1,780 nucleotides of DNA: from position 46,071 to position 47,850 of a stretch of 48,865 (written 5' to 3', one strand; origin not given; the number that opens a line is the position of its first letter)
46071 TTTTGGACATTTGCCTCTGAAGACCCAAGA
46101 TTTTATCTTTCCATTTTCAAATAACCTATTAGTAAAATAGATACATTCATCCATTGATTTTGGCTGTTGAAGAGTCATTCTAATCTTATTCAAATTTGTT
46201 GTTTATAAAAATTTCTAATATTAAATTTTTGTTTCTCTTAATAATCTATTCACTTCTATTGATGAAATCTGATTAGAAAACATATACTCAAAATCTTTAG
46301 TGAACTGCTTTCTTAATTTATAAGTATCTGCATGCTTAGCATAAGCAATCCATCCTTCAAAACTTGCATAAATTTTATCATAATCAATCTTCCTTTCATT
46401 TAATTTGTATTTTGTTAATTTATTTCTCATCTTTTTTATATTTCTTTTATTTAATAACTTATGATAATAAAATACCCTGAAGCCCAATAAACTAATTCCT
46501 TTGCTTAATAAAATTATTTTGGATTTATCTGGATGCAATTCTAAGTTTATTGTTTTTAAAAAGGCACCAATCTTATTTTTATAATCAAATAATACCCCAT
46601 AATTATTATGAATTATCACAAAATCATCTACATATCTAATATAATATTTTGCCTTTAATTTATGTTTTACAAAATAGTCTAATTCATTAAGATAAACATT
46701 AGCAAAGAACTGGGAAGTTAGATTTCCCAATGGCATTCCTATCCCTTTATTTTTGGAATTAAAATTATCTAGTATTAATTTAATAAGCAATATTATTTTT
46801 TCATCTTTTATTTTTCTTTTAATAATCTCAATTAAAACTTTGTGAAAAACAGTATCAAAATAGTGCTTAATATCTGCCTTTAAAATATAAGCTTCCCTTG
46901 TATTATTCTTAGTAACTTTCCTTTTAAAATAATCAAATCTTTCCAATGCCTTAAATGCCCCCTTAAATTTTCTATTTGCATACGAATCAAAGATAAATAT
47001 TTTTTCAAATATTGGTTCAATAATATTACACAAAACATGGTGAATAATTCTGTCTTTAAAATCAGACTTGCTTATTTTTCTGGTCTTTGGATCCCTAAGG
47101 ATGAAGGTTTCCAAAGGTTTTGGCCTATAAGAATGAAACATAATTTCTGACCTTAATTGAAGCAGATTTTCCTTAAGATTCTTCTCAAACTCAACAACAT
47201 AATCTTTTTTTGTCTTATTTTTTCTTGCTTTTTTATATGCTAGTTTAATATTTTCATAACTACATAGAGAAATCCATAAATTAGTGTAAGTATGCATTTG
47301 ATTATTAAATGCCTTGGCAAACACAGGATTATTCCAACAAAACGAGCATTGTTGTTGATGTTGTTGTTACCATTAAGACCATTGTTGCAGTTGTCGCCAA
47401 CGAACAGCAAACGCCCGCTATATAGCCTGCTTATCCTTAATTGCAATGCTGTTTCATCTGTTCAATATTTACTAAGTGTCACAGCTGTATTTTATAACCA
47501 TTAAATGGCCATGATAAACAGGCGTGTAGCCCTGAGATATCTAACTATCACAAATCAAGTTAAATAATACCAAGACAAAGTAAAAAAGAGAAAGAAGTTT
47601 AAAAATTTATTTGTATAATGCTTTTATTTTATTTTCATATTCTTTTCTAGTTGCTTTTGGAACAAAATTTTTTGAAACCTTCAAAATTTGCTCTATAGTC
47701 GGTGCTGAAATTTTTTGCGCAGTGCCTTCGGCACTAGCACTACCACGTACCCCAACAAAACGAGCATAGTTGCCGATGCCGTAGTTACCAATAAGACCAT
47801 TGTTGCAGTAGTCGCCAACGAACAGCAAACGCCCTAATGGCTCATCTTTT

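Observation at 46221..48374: DGR-2: second complete DGR immediately upstream of rpl3, with an AAY-rich template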

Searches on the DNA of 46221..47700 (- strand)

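Call 24: search_rna_families(source=window, start=47200, end=47700, threshold=evalue, max_evalue=0.01, show_alignments=1)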
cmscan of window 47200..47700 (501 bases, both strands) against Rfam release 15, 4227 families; matches with E-value up to 0.01: 1.
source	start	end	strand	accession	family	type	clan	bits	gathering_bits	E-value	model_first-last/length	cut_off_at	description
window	47417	47575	-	RF03019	RT-16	Gene; sRNA;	-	87.2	50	2e-14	1-158/158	no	RT-16 RNA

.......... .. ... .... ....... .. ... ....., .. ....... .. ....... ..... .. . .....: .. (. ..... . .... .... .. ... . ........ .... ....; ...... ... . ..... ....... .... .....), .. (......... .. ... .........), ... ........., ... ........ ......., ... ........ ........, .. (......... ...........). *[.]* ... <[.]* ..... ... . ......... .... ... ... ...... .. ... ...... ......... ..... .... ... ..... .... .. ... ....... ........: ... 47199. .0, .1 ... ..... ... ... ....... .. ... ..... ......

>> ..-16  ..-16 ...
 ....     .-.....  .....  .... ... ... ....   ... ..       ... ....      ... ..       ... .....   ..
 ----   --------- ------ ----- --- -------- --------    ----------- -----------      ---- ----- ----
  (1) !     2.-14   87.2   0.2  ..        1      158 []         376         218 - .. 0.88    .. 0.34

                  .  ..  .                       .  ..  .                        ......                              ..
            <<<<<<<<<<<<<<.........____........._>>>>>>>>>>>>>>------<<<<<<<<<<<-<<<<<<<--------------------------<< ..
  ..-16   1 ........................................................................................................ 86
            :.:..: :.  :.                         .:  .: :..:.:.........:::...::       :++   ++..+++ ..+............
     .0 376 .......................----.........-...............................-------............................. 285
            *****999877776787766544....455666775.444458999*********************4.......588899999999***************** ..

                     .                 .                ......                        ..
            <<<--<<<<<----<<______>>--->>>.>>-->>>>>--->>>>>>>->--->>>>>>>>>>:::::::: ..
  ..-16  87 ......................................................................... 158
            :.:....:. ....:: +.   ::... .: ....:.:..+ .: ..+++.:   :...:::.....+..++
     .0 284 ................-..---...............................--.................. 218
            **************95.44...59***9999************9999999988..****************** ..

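Call 36: search_rna_families(sources=[L004, L007, L009, L010, L011, L012, L013, L014, L015, L016, L017, L018, L019, L020, L022, L023, L024, L026, L028, L029], threshold=gathering)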
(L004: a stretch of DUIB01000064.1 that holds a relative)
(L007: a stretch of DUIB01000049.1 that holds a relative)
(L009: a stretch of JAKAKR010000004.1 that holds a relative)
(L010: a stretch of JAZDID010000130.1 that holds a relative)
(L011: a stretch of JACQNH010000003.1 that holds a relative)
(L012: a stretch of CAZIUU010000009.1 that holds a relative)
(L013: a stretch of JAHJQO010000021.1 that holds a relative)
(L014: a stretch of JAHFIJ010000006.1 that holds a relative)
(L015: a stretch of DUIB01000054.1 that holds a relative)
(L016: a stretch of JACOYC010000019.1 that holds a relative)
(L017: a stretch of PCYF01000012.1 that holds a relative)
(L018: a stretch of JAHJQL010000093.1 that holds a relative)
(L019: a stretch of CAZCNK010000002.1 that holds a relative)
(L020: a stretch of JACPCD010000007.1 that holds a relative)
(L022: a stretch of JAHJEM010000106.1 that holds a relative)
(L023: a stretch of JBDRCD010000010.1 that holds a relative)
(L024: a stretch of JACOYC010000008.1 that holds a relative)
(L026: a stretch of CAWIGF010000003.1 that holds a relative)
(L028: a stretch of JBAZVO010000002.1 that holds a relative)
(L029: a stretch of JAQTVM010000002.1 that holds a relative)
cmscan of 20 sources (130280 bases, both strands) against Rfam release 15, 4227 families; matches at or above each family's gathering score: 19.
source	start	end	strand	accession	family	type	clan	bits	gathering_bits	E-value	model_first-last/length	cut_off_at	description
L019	2682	2851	+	RF03019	RT-16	Gene; sRNA;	-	99.5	50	1.5e-14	1-158/158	no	RT-16 RNA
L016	2643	2819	+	RF03019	RT-16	Gene; sRNA;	-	92.7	50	3.8e-13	1-158/158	no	RT-16 RNA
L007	2723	2884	+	RF03019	RT-16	Gene; sRNA;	-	90.1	50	1.3e-12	1-158/158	no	RT-16 RNA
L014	2736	2887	+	RF03019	RT-16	Gene; sRNA;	-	89.9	50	1.4e-12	1-158/158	no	RT-16 RNA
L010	2735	2887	+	RF03019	RT-16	Gene; sRNA;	-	87.4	50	4.5e-12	1-158/158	no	RT-16 RNA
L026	2703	2870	+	RF03019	RT-16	Gene; sRNA;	-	86.5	50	7e-12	1-158/158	no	RT-16 RNA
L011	2719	2889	+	RF03019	RT-16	Gene; sRNA;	-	82.9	50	3.9e-11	1-158/158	no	RT-16 RNA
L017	1832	2000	-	RF03019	RT-16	Gene; sRNA;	-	80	50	1.6e-10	1-158/158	no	RT-16 RNA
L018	1713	1868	-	RF03019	RT-16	Gene; sRNA;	-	80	50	1.6e-10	1-158/158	no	RT-16 RNA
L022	1827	1972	-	RF03019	RT-16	Gene; sRNA;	-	78.1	50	3.7e-10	1-158/158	no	RT-16 RNA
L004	2733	2883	+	RF03019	RT-16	Gene; sRNA;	-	77.3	50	5.7e-10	1-158/158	no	RT-16 RNA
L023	2638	2830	+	RF03019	RT-16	Gene; sRNA;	-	71.4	50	9.1e-09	1-158/158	no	RT-16 RNA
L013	2711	2872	+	RF03019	RT-16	Gene; sRNA;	-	69.6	50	2.2e-08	1-158/158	no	RT-16 RNA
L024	2729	2860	+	RF03019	RT-16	Gene; sRNA;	-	68.2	50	4.1e-08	1-158/158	no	RT-16 RNA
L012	2681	2824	+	RF03019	RT-16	Gene; sRNA;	-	66.9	50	7.7e-08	1-158/158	no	RT-16 RNA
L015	1736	1890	-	RF03019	RT-16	Gene; sRNA;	-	64.7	50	2.2e-07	1-158/158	no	RT-16 RNA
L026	6799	6883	-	RF00005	tRNA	Gene; tRNA;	CL00001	59.6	29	4.5e-10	1-71/71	no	tRNA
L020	2723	2858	+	RF03019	RT-16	Gene; sRNA;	-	56.3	50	1.2e-05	1-158/158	no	RT-16 RNA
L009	2678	2885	+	RF03019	RT-16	Gene; sRNA;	-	55.8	50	1.5e-05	1-158/158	no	RT-16 RNA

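Call 53: search_rna_families(sources=[L003, L005, L006, L008, L021, L025, L027, L030, L031, L032, L033, L034, L035, L036, L037, L038, L039, L040, L041, L042], threshold=gathering)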
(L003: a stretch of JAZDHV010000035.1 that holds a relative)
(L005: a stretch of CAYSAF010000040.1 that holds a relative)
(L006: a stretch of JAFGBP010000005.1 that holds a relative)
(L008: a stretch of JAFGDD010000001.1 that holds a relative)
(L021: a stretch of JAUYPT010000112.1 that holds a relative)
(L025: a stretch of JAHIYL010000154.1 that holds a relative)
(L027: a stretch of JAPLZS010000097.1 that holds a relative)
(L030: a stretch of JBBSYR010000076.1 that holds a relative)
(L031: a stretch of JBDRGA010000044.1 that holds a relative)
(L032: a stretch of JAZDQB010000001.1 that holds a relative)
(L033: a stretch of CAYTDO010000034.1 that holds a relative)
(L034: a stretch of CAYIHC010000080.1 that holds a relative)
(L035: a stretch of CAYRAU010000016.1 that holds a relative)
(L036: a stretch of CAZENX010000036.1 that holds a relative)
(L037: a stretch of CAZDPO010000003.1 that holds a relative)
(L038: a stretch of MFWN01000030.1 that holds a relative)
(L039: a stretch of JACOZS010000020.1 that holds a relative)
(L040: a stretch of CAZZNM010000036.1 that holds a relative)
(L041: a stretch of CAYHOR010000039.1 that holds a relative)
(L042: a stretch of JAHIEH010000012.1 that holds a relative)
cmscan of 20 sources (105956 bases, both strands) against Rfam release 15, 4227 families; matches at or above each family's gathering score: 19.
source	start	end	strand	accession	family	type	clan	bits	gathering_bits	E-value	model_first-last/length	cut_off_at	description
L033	2681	2856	+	RF03019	RT-16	Gene; sRNA;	-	89.5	50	1.4e-12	1-158/158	no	RT-16 RNA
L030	2714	2895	+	RF03019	RT-16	Gene; sRNA;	-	87.4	50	3.8e-12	1-158/158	no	RT-16 RNA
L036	339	466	+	RF03019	RT-16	Gene; sRNA;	-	84.1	50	1.8e-11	1-158/158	no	RT-16 RNA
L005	2729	2881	+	RF03019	RT-16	Gene; sRNA;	-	83.6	50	2.3e-11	1-158/158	no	RT-16 RNA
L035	913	1092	+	RF03019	RT-16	Gene; sRNA;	-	78.8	50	2.2e-10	1-158/158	no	RT-16 RNA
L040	2629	2800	+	RF03019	RT-16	Gene; sRNA;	-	78.8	50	2.2e-10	1-158/158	no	RT-16 RNA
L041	2744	2862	+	RF03019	RT-16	Gene; sRNA;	-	78.6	50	2.5e-10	1-158/158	no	RT-16 RNA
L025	1827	1972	-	RF03019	RT-16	Gene; sRNA;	-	78.1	50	3e-10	1-158/158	no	RT-16 RNA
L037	4506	4637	-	RF03019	RT-16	Gene; sRNA;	-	76.8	50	5.8e-10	1-158/158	no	RT-16 RNA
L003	101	247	+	RF03019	RT-16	Gene; sRNA;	-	74.5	50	1.7e-09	1-158/158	no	RT-16 RNA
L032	2716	2854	+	RF03019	RT-16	Gene; sRNA;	-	74.1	50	2.1e-09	1-158/158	no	RT-16 RNA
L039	2719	2857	+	RF03019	RT-16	Gene; sRNA;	-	70.5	50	1.1e-08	1-158/158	no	RT-16 RNA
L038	4533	4714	-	RF03019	RT-16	Gene; sRNA;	-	66.7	50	6.8e-08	1-158/158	no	RT-16 RNA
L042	768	958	+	RF03019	RT-16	Gene; sRNA;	-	62.4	50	5.4e-07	1-158/158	no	RT-16 RNA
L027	822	932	+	RF03019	RT-16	Gene; sRNA;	-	61.3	50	8.8e-07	1-158/158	no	RT-16 RNA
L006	1032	1174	+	RF03019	RT-16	Gene; sRNA;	-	61.1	50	9.8e-07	1-158/158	no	RT-16 RNA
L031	1698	1818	-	RF03019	RT-16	Gene; sRNA;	-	58.7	50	3.1e-06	1-158/158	no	RT-16 RNA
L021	118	283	+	RF03019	RT-16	Gene; sRNA;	-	57.9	50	4.5e-06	1-158/158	no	RT-16 RNA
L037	6759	6830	-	RF00005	tRNA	Gene; tRNA;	CL00001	52.8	29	2.9e-08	1-71/71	no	tRNA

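Call 54: search_rna_families(sources=[L043, L044, L045, L046, L047, L048, L049, L050, L051, L052, L053, L054, L055, L056, L057, L058, L059, L060, L061, L062], threshold=gathering)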
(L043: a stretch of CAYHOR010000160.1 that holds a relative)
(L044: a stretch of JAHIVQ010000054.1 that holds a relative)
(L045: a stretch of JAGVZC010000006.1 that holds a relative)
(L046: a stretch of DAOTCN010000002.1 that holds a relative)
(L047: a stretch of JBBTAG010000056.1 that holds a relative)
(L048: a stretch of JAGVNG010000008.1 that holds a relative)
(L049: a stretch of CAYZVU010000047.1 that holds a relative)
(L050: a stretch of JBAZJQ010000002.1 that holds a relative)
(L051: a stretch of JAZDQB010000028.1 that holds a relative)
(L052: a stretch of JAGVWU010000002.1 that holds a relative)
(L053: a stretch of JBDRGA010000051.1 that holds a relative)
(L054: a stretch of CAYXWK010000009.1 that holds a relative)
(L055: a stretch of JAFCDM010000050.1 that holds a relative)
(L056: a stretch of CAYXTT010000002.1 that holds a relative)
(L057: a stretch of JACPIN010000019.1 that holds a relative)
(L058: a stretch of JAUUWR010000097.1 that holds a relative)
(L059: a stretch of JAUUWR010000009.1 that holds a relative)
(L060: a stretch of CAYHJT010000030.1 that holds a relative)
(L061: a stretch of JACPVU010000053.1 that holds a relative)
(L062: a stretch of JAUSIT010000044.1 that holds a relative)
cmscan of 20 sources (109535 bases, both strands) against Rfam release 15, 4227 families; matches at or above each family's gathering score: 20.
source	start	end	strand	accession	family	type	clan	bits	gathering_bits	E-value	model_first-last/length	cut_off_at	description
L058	120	265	+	RF03019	RT-16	Gene; sRNA;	-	97.7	50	3e-14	1-158/158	no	RT-16 RNA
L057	34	215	+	RF03019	RT-16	Gene; sRNA;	-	85.1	50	1.2e-11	1-158/158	no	RT-16 RNA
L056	2613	2732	+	RF03019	RT-16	Gene; sRNA;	-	83.2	50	2.8e-11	1-158/158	no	RT-16 RNA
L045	2745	2875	+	RF03019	RT-16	Gene; sRNA;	-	82.5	50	3.9e-11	1-158/158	no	RT-16 RNA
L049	997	1128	+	RF03019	RT-16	Gene; sRNA;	-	79.8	50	1.4e-10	1-158/158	no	RT-16 RNA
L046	2728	2904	+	RF03019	RT-16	Gene; sRNA;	-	74.8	50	1.5e-09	1-158/158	no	RT-16 RNA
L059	2740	2893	+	RF03019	RT-16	Gene; sRNA;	-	74.4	50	1.9e-09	1-158/158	no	RT-16 RNA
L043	194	318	+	RF03019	RT-16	Gene; sRNA;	-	71.6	50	7e-09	1-158/158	no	RT-16 RNA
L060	227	390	+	RF03019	RT-16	Gene; sRNA;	-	68.5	50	3e-08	1-158/158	no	RT-16 RNA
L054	4432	4621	-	RF03019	RT-16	Gene; sRNA;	-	65.7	50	1.1e-07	1-158/158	no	RT-16 RNA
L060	3191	3265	-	RF00005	tRNA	Gene; tRNA;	CL00001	65.3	29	1e-11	1-71/71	no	tRNA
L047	2671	2896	+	RF03019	RT-16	Gene; sRNA;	-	63.6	50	3.2e-07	1-158/158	no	RT-16 RNA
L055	469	611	+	RF03019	RT-16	Gene; sRNA;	-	63.6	50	3.1e-07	1-158/158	no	RT-16 RNA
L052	2753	2876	+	RF03019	RT-16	Gene; sRNA;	-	63.3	50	3.6e-07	1-158/158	no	RT-16 RNA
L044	2765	2888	+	RF03019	RT-16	Gene; sRNA;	-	63.1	50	4e-07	1-158/158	no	RT-16 RNA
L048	321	469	+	RF03019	RT-16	Gene; sRNA;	-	62.2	50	6e-07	1-158/158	no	RT-16 RNA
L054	179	252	+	RF00005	tRNA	Gene; tRNA;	CL00001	60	29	3.1e-10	1-71/71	no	tRNA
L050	2711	2893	+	RF03019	RT-16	Gene; sRNA;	-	56.6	50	8.4e-06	1-158/158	no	RT-16 RNA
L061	496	648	+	RF03019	RT-16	Gene; sRNA;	-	54.8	50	2e-05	1-158/158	no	RT-16 RNA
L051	2703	2883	+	RF03019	RT-16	Gene; sRNA;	-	53.7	50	3.5e-05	1-158/158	no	RT-16 RNA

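Call 55: search_rna_families(sources=[L063, L064, L065, L066, L067, L068, L069, L070, L071, L072, L073, L074, L075, L076, L077, L078, L079, L080, L081, L082], threshold=gathering)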
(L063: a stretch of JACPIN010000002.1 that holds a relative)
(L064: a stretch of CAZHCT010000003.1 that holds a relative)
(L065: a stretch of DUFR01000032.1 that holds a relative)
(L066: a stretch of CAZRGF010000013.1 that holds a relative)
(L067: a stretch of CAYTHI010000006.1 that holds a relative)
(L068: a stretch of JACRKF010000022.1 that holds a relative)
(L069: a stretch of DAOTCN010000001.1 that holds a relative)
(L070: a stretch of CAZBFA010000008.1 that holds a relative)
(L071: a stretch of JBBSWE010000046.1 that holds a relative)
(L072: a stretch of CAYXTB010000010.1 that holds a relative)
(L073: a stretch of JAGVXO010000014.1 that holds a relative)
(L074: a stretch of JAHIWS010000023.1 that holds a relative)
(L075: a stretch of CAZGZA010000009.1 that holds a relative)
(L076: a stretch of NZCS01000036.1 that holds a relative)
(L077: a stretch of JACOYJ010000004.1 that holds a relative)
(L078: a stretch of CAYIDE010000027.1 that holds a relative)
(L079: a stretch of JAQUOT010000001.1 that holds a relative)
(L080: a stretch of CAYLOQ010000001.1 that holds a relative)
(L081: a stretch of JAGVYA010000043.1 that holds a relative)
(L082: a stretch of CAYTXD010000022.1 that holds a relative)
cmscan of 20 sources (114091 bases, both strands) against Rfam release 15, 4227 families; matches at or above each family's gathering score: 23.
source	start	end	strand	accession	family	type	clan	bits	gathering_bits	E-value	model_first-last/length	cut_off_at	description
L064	2723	2881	+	RF03019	RT-16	Gene; sRNA;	-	102.2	50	3.6e-15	1-158/158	no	RT-16 RNA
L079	2740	2876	+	RF03019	RT-16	Gene; sRNA;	-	102.2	50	3.7e-15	1-158/158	no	RT-16 RNA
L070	263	407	+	RF03019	RT-16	Gene; sRNA;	-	92.6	50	3.5e-13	1-158/158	no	RT-16 RNA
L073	2659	2883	+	RF03019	RT-16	Gene; sRNA;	-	92.1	50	4.3e-13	1-158/158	no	RT-16 RNA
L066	2697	2874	+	RF03019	RT-16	Gene; sRNA;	-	87.1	50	4.7e-12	1-158/158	no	RT-16 RNA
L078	225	416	+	RF03019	RT-16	Gene; sRNA;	-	82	50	5.3e-11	1-158/158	no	RT-16 RNA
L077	1046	1230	+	RF03019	RT-16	Gene; sRNA;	-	80.1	50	1.3e-10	1-158/158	no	RT-16 RNA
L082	2775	2915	+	RF03019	RT-16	Gene; sRNA;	-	75.2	50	1.3e-09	1-158/158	no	RT-16 RNA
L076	4185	4297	-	RF03019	RT-16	Gene; sRNA;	-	73.9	50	2.5e-09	1-158/158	no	RT-16 RNA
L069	5373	5507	+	RF03019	RT-16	Gene; sRNA;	-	73.8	50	2.6e-09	1-158/158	no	RT-16 RNA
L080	4517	4649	-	RF03019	RT-16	Gene; sRNA;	-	73.2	50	3.4e-09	1-158/158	no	RT-16 RNA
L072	1895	2113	+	RF03019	RT-16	Gene; sRNA;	-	73.1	50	3.6e-09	1-158/158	no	RT-16 RNA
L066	6580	6651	+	RF00005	tRNA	Gene; tRNA;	CL00001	72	29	1.6e-13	1-71/71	no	tRNA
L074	265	403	+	RF03019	RT-16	Gene; sRNA;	-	71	50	9.8e-09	1-158/158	no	RT-16 RNA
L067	2759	2881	+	RF03019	RT-16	Gene; sRNA;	-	67.2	50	5.8e-08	1-158/158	no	RT-16 RNA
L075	173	368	+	RF03019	RT-16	Gene; sRNA;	-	67.2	50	6e-08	1-158/158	no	RT-16 RNA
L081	209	359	+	RF03019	RT-16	Gene; sRNA;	-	67.2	50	5.9e-08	1-158/158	no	RT-16 RNA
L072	6192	6264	+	RF00005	tRNA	Gene; tRNA;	CL00001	65.5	29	9.8e-12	1-71/71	no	tRNA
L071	205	446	+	RF03019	RT-16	Gene; sRNA;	-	55.1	50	1.9e-05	1-158/158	no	RT-16 RNA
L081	4153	4238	+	RF00005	tRNA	Gene; tRNA;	CL00001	53.9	29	1.5e-08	1-71/71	no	tRNA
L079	6856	6951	+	RF00005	tRNA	Gene; tRNA;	CL00001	53.3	29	2.2e-08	1-71/71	no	tRNA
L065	2703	2858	+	RF03019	RT-16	Gene; sRNA;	-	52.5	50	6.4e-05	1-158/158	no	RT-16 RNA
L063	2743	2875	+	RF03019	RT-16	Gene; sRNA;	-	50.7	50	0.00015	1-158/158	no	RT-16 RNA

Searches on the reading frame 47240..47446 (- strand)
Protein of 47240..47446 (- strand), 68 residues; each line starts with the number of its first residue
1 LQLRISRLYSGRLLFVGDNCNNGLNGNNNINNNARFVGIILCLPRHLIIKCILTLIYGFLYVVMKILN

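Call 68: search_protein_families(library=pfam, proteins=[window:47240-47446:-], max_evalue=5)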
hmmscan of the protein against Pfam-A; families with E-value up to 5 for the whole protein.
window:47240-47446:- (68 aa): 0 families
